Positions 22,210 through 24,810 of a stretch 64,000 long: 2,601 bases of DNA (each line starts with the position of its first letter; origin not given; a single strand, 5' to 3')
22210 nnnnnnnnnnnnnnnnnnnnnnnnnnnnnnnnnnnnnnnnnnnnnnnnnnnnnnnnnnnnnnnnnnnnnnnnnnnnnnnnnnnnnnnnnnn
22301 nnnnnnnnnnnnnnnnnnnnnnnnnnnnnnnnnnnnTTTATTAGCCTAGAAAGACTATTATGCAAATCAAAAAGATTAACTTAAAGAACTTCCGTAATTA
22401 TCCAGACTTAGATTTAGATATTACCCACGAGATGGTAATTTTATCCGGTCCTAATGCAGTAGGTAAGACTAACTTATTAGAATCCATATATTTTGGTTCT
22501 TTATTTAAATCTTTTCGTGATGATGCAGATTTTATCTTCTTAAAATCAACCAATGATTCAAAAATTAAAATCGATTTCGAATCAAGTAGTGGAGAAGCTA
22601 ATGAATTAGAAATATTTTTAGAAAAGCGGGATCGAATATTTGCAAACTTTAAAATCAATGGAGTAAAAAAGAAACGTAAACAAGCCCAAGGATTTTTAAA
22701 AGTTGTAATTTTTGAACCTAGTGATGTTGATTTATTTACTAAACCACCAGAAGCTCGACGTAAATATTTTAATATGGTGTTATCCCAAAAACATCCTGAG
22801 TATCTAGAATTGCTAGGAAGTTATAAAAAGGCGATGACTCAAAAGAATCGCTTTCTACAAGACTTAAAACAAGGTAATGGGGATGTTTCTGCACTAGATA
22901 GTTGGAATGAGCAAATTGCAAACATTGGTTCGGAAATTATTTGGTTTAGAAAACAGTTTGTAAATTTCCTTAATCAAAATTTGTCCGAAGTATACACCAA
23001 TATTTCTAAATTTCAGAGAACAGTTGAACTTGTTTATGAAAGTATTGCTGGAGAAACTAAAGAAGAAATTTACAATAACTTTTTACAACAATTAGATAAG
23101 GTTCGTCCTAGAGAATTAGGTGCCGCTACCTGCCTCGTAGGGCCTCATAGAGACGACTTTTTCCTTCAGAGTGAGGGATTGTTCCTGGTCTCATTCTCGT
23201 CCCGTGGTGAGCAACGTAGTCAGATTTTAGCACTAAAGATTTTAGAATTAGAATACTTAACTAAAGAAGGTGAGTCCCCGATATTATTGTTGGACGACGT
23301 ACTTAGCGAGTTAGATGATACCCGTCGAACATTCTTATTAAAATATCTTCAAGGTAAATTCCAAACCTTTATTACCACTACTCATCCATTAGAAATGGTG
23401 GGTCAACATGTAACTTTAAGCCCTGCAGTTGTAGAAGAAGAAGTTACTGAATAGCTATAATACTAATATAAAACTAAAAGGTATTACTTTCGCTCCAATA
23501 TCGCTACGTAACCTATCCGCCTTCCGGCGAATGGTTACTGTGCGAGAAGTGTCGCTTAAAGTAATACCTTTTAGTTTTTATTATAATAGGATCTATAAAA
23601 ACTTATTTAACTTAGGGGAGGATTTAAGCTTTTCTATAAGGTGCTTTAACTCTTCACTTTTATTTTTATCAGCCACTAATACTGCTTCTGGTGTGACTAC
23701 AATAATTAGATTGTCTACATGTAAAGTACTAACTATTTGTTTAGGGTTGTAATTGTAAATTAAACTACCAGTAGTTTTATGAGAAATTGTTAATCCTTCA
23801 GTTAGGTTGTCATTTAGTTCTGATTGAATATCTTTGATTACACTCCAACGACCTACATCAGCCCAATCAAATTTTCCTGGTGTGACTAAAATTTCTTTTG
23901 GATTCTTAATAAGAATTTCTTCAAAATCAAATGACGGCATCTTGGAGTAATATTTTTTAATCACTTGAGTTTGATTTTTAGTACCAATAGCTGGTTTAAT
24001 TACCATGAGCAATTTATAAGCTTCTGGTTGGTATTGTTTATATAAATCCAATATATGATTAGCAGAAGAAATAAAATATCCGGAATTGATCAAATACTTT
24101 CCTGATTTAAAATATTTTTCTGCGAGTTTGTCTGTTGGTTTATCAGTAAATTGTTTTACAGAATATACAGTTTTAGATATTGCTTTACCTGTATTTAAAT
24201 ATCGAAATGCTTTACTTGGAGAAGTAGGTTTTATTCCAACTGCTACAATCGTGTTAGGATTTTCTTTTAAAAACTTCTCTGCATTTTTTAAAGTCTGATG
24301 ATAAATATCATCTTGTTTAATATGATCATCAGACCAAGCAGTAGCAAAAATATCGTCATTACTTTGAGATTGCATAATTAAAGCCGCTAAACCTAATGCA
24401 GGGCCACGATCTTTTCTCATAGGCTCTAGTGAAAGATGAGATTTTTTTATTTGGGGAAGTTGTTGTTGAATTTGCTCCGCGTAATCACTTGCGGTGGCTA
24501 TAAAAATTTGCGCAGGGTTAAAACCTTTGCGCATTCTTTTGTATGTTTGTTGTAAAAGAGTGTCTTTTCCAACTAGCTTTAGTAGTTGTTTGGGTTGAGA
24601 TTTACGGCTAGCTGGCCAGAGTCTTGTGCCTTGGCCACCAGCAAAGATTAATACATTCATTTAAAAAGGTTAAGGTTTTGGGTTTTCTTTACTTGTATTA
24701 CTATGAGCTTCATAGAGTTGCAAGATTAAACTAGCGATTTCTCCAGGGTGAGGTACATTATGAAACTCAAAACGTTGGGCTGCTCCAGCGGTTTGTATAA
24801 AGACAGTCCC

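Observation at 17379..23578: Two inverted copies of a conserved 66-nt structured core, each closed by a different perfect ~20-bp stem (covarying), flanking the origin gene cluster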

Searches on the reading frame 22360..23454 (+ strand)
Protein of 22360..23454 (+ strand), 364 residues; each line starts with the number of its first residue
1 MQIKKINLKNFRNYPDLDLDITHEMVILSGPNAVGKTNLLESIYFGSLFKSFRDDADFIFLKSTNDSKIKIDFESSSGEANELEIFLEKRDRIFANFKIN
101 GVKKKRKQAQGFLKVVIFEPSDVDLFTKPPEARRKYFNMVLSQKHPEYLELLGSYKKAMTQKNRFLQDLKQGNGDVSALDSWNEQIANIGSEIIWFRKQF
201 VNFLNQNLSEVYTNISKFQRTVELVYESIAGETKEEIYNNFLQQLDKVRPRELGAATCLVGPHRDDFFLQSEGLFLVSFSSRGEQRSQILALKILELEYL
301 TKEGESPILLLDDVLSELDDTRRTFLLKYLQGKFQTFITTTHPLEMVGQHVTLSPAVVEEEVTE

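Call 9: search_protein_families(library=pfam, proteins=[window:22360-23454:+])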
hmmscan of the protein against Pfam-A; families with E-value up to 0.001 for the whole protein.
window:22360-23454:+ (364 aa): 4 families
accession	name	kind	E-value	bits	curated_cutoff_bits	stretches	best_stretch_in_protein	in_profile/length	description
PF02463.25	SMC_N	-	6.7e-20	71.9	40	1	3-350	2-205/220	RecF/RecN/SMC N terminal domain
PF13175.12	AAA_15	-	1.7e-10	41.6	32.1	1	1-241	1-155/374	AAA ATPase domain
PF13476.12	AAA_23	-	6.1e-08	34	27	1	5-170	1-174/201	AAA domain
PF13304.12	AAA_21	-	0.00014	22.5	27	1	27-85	3-63/304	AAA domain, putative AbiEii toxin, Type IV TA system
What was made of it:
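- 22360..23454 (+): recF, converging on copy B. Pfam PF02463 (call 9)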

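Call 17: find_encoding_contigs(protein=window:22360-23454:+, flank=3000, max_places=10)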
Protein window:22360-23454:+ (364 aa): 2 contigs read that carry it; 2 places shown.
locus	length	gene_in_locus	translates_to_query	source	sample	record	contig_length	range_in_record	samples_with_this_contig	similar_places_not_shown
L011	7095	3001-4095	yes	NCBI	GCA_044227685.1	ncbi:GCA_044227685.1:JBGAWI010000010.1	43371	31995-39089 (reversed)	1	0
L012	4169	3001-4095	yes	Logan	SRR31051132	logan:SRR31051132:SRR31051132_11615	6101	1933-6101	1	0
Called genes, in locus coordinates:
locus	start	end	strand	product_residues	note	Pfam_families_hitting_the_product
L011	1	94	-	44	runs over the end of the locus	PF00468:Ribosomal_L34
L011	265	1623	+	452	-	PF11638:DnaA_N, PF00308:Bac_DnaA, PF00004:AAA (weak), PF01637:ATPase_2 (weak), PF01695:IstB_IS21 (weak), PF08299:Bac_DnaA_C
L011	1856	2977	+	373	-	PF00712:DNA_pol3_beta, PF02767:DNA_pol3_beta_2, PF02768:DNA_pol3_beta_3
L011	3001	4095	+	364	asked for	PF02463:SMC_N, PF13175:AAA_15, PF13476:AAA_23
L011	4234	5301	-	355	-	PF00483:NTP_transferase, PF12804:NTP_transf_3 (weak), PF22640:ManC_GMP_beta-helix (weak)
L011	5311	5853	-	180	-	PF03703:bPH_2 (weak)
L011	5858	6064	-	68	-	-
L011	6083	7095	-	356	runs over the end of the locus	PF03215:Rad17 (faint), PF05496:RuvB_N, PF06068:TIP49 (faint), PF07728:AAA_5, PF13173:AAA_14 (faint), PF00004:AAA, PF17864:AAA_lid_4, PF05491:WHD_RuvB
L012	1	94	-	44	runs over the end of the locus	PF00468:Ribosomal_L34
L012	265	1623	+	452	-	PF11638:DnaA_N, PF00308:Bac_DnaA, PF00004:AAA (weak), PF01637:ATPase_2 (weak), PF01695:IstB_IS21 (weak), PF08299:Bac_DnaA_C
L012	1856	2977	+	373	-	PF00712:DNA_pol3_beta, PF02767:DNA_pol3_beta_2, PF02768:DNA_pol3_beta_3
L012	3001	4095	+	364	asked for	PF02463:SMC_N, PF13175:AAA_15, PF13476:AAA_23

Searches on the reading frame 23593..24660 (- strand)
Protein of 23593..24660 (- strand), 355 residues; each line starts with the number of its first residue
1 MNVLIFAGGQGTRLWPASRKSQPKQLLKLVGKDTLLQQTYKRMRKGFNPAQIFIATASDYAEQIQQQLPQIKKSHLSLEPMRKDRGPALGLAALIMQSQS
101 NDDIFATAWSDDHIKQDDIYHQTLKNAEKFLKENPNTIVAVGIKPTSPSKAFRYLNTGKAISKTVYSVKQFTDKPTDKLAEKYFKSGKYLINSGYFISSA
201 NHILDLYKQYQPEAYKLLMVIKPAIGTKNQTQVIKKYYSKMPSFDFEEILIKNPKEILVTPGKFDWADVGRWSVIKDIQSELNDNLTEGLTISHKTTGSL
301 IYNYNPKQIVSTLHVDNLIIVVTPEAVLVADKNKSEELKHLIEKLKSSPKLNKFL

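Call 9: search_protein_families(library=pfam, proteins=[window:23593-24660:-])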
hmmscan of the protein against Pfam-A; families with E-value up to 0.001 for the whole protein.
window:23593-24660:- (355 aa): 3 families
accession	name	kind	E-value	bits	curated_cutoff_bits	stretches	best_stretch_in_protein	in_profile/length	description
PF00483.29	NTP_transferase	-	4.2e-30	105.6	21.2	1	4-283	3-243/245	Nucleotidyl transferase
PF22640.1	ManC_GMP_beta-helix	-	1.4e-07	31.8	27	1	295-345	7-55/55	MannoseP isomerase/GMP-like beta-helix domain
PF12804.13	NTP_transf_3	-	3.1e-07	31.2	27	1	3-108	1-93/160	MobA-like NTP transferase domain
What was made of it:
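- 23593..24660 (-): manC-like nucleotidyltransferase, converging on copy B. Pfam PF00483 and PF22640 (call 9).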

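Call 21: find_encoding_contigs(protein=window:23593-24660:-, flank=3000, max_places=10)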
Protein window:23593-24660:- (355 aa): no gene with exactly this product is on record in the collection.

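Call 23: find_homologous_proteins(query=window:23593-24660:-, max_evalue=1e-30)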
Query window:23593-24660:- (355 aa): 1226 proteins with E <= 1e-30 among 4557 candidates; the best 120 are listed.
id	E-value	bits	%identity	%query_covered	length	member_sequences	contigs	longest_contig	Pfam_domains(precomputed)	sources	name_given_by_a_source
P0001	2.2e-222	755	95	100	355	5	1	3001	PF00483.30,PF22640.2,PF12804.14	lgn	-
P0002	5.2e-211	718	91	100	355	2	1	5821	PF00483.30,PF22640.2,PF12804.14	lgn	-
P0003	6.4e-207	705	89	97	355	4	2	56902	PF00483.30,PF22640.2,PF12804.14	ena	-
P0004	8.1e-182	622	76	100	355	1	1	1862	PF00483.30,PF22640.2,PF12804.14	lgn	-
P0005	4.4e-176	603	75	100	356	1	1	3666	PF00483.30,PF22640.2,PF12804.14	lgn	-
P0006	5.4e-172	590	73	100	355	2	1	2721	PF00483.30,PF22640.2,PF12804.14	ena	-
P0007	1.9e-170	585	73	100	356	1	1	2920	PF00483.30,PF22640.2,PF12804.14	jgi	jgi:mannose-1-phosphate guanylyltransferase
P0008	2.5e-170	584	74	100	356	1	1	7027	PF00483.30,PF22640.2,PF12804.14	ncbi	-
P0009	2.8e-169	581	71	100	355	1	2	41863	PF00483.30,PF22640.2,PF12804.14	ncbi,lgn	-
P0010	2.9e-169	581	72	100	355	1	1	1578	PF00483.30,PF22640.2,PF12804.14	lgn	-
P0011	2.3e-168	578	73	100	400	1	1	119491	PF00483.30,PF22640.2,PF12804.14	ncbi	-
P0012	1.7e-165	568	71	100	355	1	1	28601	PF00483.30,PF22640.2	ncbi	-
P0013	1.3e-152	526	74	88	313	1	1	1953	PF00483.30,PF22640.2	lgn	-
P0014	3.2e-151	522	67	96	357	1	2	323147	PF00483.30,PF22640.2,PF12804.14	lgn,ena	-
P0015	6.3e-150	517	64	100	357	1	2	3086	PF00483.30,PF22640.2,PF12804.14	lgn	-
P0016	9.6e-149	513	65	100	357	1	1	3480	PF00483.30,PF22640.2,PF12804.14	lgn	-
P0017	5.5e-148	511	65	100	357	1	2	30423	PF00483.30,PF22640.2,PF12804.14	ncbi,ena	-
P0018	1.1e-147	510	63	100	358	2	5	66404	PF00483.30,PF22640.2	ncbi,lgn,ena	-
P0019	3.3e-147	508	63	100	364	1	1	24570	PF00483.30,PF22640.2,PF12804.14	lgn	-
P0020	2.0e-146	506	63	100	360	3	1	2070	PF00483.30,PF22640.2,PF12804.14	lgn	-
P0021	2.5e-146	505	63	100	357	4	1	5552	PF00483.30,PF22640.2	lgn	-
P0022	7.6e-146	504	62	100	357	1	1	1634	PF00483.30,PF22640.2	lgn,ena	-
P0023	1.8e-143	496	62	100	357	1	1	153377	PF00483.30,PF22640.2,PF12804.14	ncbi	-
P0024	2.1e-143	496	61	100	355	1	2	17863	PF00483.30,PF22640.2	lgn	-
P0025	6.7e-143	494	59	100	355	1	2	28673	PF00483.30,PF22640.2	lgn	-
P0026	3.4e-142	492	62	100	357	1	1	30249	PF00483.30,PF22640.2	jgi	jgi:mannose-1-phosphate guanylyltransferase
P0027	5.8e-142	491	62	100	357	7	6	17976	PF00483.30,PF22640.2,PF12804.14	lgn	-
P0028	2.5e-141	489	61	100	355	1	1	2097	PF00483.30,PF12804.14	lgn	-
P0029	1.3e-138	480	61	100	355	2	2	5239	PF00483.30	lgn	-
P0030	7.0e-137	474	61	100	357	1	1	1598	PF00483.30,PF22640.2,PF12804.14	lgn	-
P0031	8.0e-137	474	61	100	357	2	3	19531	PF00483.30,PF22640.2,PF12804.14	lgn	-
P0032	1.7e-136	473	60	100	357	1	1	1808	PF00483.30,PF22640.2,PF12804.14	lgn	-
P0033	3.0e-136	472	59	100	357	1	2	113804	PF00483.30,PF22640.2,PF12804.14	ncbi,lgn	-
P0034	6.2e-134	465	59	100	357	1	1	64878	PF00483.30,PF22640.2,PF12804.14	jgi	jgi:mannose-1-phosphate guanylyltransferase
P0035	7.3e-133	461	59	100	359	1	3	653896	PF00483.30,PF22640.2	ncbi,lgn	-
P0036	9.1e-133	461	59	100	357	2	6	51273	PF00483.30,PF22640.2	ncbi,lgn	-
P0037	2.0e-132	460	58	100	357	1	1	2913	PF00483.30,PF22640.2,PF12804.14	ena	-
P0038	1.0e-131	457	58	100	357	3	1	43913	PF00483.30,PF22640.2,PF12804.14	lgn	-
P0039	2.2e-131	456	59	95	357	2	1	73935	PF00483.30,PF22640.2,PF12804.14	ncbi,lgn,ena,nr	ncbi:MAG TPA: sugar phosphate nucleotidyltransferase [Candidatus Doudnabacteria bacterium]|nr:sugar 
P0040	3.3e-131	456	58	100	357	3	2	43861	PF00483.30,PF22640.2,PF12804.14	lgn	-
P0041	5.7e-131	455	60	100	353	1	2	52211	PF00483.30,PF22640.2,PF12804.14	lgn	-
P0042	5.2e-130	452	59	100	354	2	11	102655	PF00483.30,PF22640.2,PF12804.14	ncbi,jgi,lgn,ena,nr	ncbi:MAG TPA: hypothetical protein DDY18_02390 [Flavobacterium sp.]|nr:hypothetical protein [Flavoba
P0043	1.2e-129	451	59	100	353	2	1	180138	PF00483.30,PF22640.2,PF12804.14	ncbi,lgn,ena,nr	ncbi:MAG TPA: sugar phosphate nucleotidyltransferase [Candidatus Doudnabacteria bacterium]|nr:sugar 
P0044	8.7e-129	448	56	100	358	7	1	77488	PF00483.30,PF22640.2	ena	-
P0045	3.5e-127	443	58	100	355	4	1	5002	PF00483.30,PF01128.26,PF22640.2,PF12804.14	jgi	jgi:mannose-1-phosphate guanylyltransferase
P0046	8.8e-127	441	58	100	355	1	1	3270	PF00483.30,PF01128.26,PF22640.2,PF12804.14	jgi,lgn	jgi:mannose-1-phosphate guanylyltransferase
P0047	4.3e-126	439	57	100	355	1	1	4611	PF00483.30,PF22640.2,PF12804.14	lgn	-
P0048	4.7e-125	436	54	100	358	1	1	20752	PF00483.30,PF22640.2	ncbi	-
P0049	1.2e-124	434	54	100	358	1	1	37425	PF00483.30,PF22640.2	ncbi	-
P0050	2.0e-122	427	53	100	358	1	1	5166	PF00483.30,PF22640.2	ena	-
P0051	3.2e-122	426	53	100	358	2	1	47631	PF00483.30,PF22640.2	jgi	jgi:mannose-1-phosphate guanylyltransferase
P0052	1.3e-121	424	54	100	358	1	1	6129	PF00483.30,PF22640.2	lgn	-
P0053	2.5e-121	423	52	100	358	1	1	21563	PF00483.30,PF22640.2,PF12804.14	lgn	-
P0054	2.1e-120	420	51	100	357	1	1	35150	PF00483.30,PF22640.2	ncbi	-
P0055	4.2e-117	409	50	100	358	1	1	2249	PF00483.30,PF22640.2,PF12804.14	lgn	-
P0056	9.4e-117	408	51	100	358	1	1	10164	PF00483.30,PF22640.2,PF12804.14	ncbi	-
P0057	1.2e-115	405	55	100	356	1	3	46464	PF00483.30,PF22640.2,PF12804.14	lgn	-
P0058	8.1e-114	399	51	100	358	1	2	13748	PF00483.30,PF22640.2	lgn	-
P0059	3.4e-113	397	52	100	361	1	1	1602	PF00483.30,PF22640.2,PF12804.14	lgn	-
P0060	6.7e-113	396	52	100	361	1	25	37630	PF00483.30,PF22640.2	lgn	-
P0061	8.7e-111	389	52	100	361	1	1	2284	PF00483.30,PF22640.2,PF12804.14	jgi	jgi:mannose-1-phosphate guanylyltransferase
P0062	8.9e-111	389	52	100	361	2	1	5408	PF00483.30,PF22640.2,PF12804.14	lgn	-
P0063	1.2e-110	388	52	96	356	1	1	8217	PF00483.30,PF22640.2,PF12804.14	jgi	-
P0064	4.3e-109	383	50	100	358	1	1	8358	PF00483.30,PF22640.2,PF12804.14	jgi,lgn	jgi:mannose-1-phosphate guanylyltransferase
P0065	4.3e-109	383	50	100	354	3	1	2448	PF00483.30,PF22640.2,PF12804.14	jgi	jgi:mannose-1-phosphate guanylyltransferase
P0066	5.2e-109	383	51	96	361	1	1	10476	PF00483.30,PF22640.2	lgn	-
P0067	5.6e-109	383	51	100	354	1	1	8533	PF00483.30,PF22640.2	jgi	jgi:mannose-1-phosphate guanylyltransferase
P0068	1.3e-108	381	49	100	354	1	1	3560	PF00483.30,PF22640.2,PF12804.14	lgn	-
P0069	2.4e-108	381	49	97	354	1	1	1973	PF00483.30,PF22640.2,PF12804.14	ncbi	-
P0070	2.6e-108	381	52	100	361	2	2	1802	PF00483.30,PF22640.2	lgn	-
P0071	4.5e-108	380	51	100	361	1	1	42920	PF00483.30,PF22640.2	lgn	-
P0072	4.6e-108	380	49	100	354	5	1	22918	PF00483.30,PF22640.2,PF12804.14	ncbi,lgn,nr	ncbi:MAG: sugar phosphate nucleotidyltransferase [Patescibacteria group bacterium]|nr:sugar phosphat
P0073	8.5e-108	379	50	100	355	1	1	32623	PF00483.30,PF22640.2,PF12804.14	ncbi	ncbi:MAG: sugar phosphate nucleotidyltransferase [Candidatus Doudnabacteria bacterium]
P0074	1.3e-107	378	51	100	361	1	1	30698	PF00483.30,PF22640.2,PF12804.14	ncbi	-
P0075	1.7e-107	378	50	100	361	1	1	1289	PF00483.30,PF22640.2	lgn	-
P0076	1.7e-107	378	50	100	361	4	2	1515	PF00483.30,PF22640.2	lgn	-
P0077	2.1e-107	378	50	100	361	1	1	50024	PF00483.30,PF22640.2,PF12804.14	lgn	-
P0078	2.9e-107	377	50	100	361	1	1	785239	PF00483.30,PF22640.2,PF12804.14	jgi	jgi:mannose-1-phosphate guanylyltransferase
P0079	3.5e-107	377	51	100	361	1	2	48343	PF00483.30,PF22640.2,PF12804.14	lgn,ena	-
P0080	3.6e-107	377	50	100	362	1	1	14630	PF00483.30,PF22640.2,PF12804.14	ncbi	-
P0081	1.1e-105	372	50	100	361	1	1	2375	PF00483.30,PF22640.2,PF12804.14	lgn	-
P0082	1.5e-105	371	49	99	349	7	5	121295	PF00483.30,PF22640.2,PF12804.14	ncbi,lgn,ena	-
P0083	2.0e-105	371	50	96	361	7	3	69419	PF00483.30,PF22640.2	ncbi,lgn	-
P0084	2.3e-105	371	48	100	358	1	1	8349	PF00483.30,PF22640.2,PF12804.14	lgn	-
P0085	6.0e-105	369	50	100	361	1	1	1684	PF00483.30,PF22640.2,PF12804.14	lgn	-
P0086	1.3e-104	368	49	100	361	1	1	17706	PF00483.30,PF22640.2,PF12804.14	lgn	-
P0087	1.6e-104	368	48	100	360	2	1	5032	PF00483.30,PF22640.2,PF12804.14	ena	-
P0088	2.4e-104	367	49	96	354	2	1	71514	PF00483.30,PF22640.2,PF12804.14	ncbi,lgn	-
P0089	2.7e-104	367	49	100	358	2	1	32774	PF00483.30,PF22640.2,PF12804.14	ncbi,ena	-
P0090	5.1e-104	366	48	96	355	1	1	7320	PF00483.30,PF22640.2,PF12804.14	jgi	-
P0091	5.4e-104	366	47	100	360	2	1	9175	PF00483.30,PF22640.2,PF12804.14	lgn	-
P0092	6.5e-104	366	48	96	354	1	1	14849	PF00483.30,PF22640.2,PF12804.14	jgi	jgi:mannose-1-phosphate guanylyltransferase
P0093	8.0e-104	366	50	100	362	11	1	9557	PF00483.30,PF22640.2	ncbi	-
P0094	9.4e-104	366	49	100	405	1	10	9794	PF00483.30,PF22640.2,PF12804.14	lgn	-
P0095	1.2e-103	365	48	100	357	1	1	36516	PF00483.30,PF22640.2,PF12804.14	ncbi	-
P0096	1.3e-103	365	50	100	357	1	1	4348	PF00483.30,PF22640.2,PF12804.14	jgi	jgi:mannose-1-phosphate guanylyltransferase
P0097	1.5e-103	365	47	99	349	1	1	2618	PF00483.30,PF22640.2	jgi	jgi:mannose-1-phosphate guanylyltransferase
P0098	3.7e-103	364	48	96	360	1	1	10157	PF00483.30,PF22640.2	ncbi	-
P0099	3.8e-103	364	50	100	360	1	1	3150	PF00483.30,PF22640.2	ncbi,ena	-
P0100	3.8e-103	364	49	100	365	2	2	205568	PF00483.30,PF22640.2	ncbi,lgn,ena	-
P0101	5.7e-103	363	50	100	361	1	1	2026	PF00483.30,PF22640.2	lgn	-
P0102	1.5e-102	362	49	100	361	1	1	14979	PF00483.30,PF22640.2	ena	-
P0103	1.7e-102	361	48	96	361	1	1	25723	PF00483.30,PF22640.2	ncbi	-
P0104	1.7e-102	361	47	100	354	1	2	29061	PF00483.30,PF22640.2,PF12804.14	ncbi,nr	ncbi:MAG TPA: sugar phosphate nucleotidyltransferase [Patescibacteria group bacterium]|nr:sugar phos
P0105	2.3e-102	361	49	100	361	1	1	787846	PF00483.30,PF22640.2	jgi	jgi:mannose-1-phosphate guanylyltransferase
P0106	3.1e-102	361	49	100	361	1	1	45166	PF00483.30,PF22640.2,PF12804.14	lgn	-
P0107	4.9e-102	360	48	100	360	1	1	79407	PF00483.30,PF22640.2,PF12804.14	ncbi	-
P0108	3.6e-101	357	50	95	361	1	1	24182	PF00483.30,PF22640.2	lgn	-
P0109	5.3e-101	356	48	100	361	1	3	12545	PF00483.30,PF22640.2,PF12804.14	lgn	-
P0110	9.4e-101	356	48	100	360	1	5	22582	PF00483.30,PF22640.2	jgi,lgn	jgi:mannose-1-phosphate guanylyltransferase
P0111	9.5e-101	356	47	100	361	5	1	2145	PF00483.30,PF22640.2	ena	-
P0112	1.3e-100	355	49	99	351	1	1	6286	PF00483.30,PF22640.2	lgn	-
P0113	2.2e-100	354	48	99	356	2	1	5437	PF00483.30,PF22640.2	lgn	-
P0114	8.8e-100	352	46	100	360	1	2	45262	PF00483.30,PF22640.2,PF12804.14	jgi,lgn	jgi:mannose-1-phosphate guanylyltransferase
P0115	1.4e-99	352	47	100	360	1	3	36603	PF00483.30,PF22640.2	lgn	-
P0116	1.8e-99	351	48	100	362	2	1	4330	PF00483.30,PF22640.2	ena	-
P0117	2.7e-99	351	47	100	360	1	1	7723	PF00483.30,PF22640.2,PF12804.14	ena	-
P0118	3.4e-99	351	48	100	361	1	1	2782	PF00483.30,PF22640.2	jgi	jgi:mannose-1-phosphate guanylyltransferase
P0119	4.0e-99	350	48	100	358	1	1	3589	PF00483.30,PF22640.2,PF12804.14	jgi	jgi:mannose-1-phosphate guanylyltransferase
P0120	1.2e-98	349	49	99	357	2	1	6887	PF00483.30,PF22640.2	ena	-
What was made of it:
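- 23593..24660 (-): Homologues are named mannose-1-phosphate guanylyltransferase or sugar phosphate nucleotidyltransferase, from Patescibacteria/Doudnabacteria (call 23).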

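Call 24: find_encoding_contigs(protein=P0003, flank=10000, max_places=4)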
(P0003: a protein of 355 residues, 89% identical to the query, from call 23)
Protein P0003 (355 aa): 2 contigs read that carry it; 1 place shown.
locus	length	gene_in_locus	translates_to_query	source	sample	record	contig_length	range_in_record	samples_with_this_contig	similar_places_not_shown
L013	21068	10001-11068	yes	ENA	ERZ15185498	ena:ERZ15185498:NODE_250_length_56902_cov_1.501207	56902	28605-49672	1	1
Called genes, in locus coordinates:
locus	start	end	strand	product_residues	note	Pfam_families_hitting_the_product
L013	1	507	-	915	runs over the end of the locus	PF02739:5_3_exonuc_N, PF01367:5_3_exonuc, PF01612:DNA_pol_A_exo1, PF22619:DNA_polI_exo1, PF00476:DNA_pol_A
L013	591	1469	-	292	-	-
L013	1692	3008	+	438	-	PF14897:EpsG (faint)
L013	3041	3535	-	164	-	-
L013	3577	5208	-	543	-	PF00437:T2SSE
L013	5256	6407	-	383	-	-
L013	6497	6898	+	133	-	PF02367:TsaE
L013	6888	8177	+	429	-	PF04294:VanW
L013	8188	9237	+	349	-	PF06068:TIP49 (faint), PF05496:RuvB_N, PF00004:AAA, PF07728:AAA_5, PF13173:AAA_14 (faint), PF17864:AAA_lid_4, PF05491:WHD_RuvB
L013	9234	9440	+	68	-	-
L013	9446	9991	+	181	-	PF03703:bPH_2 (weak)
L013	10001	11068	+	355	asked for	PF00483:NTP_transferase, PF12804:NTP_transf_3 (weak), PF22640:ManC_GMP_beta-helix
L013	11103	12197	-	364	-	PF02463:SMC_N, PF13175:AAA_15, PF13476:AAA_23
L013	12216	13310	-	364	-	PF00712:DNA_pol3_beta, PF02767:DNA_pol3_beta_2, PF02768:DNA_pol3_beta_3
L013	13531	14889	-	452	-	PF11638:DnaA_N, PF00308:Bac_DnaA, PF01695:IstB_IS21 (faint), PF01637:ATPase_2, PF00004:AAA (weak), PF08299:Bac_DnaA_C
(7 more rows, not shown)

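Call 25: find_encoding_contigs(protein=P0001, flank=5000, max_places=4)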
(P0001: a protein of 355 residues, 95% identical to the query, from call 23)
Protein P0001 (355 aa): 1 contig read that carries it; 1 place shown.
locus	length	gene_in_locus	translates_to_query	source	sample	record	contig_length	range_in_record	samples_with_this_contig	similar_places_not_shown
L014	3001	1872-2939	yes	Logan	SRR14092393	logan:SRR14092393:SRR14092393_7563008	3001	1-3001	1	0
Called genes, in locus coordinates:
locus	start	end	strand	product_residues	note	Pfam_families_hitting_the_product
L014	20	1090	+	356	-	PF03215:Rad17 (faint), PF05496:RuvB_N, PF06068:TIP49 (faint), PF07728:AAA_5, PF13173:AAA_14 (faint), PF00004:AAA, PF17864:AAA_lid_4, PF05491:WHD_RuvB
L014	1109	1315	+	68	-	-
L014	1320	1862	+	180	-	PF03703:bPH_2 (weak)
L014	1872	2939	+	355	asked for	PF00483:NTP_transferase, PF12804:NTP_transf_3 (weak), PF22640:ManC_GMP_beta-helix (weak)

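Call 26: find_encoding_contigs(protein=P0002, flank=5000, max_places=4)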
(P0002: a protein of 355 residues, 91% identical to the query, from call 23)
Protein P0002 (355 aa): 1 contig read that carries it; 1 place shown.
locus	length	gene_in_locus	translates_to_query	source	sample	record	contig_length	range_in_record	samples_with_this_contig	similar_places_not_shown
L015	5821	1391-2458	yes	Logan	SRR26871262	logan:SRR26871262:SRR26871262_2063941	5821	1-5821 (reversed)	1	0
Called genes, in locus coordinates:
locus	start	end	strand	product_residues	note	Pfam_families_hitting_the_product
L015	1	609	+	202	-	?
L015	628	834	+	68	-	-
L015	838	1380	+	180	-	PF03703:bPH_2 (weak)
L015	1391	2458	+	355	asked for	PF00483:NTP_transferase, PF12804:NTP_transf_3 (weak), PF22640:ManC_GMP_beta-helix (weak)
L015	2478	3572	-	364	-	PF02463:SMC_N, PF13175:AAA_15, PF13476:AAA_23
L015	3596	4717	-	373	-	PF00712:DNA_pol3_beta, PF02767:DNA_pol3_beta_2, PF02768:DNA_pol3_beta_3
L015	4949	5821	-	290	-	?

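Call 66: list_cluster_members(proteins=[P0003, L039:680-1747:+])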
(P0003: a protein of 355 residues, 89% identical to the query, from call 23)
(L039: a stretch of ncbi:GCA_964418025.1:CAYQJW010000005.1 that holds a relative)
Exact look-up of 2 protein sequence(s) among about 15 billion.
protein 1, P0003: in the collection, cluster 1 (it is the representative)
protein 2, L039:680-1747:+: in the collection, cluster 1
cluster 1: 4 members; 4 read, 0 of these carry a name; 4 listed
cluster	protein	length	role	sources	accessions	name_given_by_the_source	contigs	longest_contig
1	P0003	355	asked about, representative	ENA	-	-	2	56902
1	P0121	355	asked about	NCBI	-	-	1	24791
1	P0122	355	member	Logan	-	-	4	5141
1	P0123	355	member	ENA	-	-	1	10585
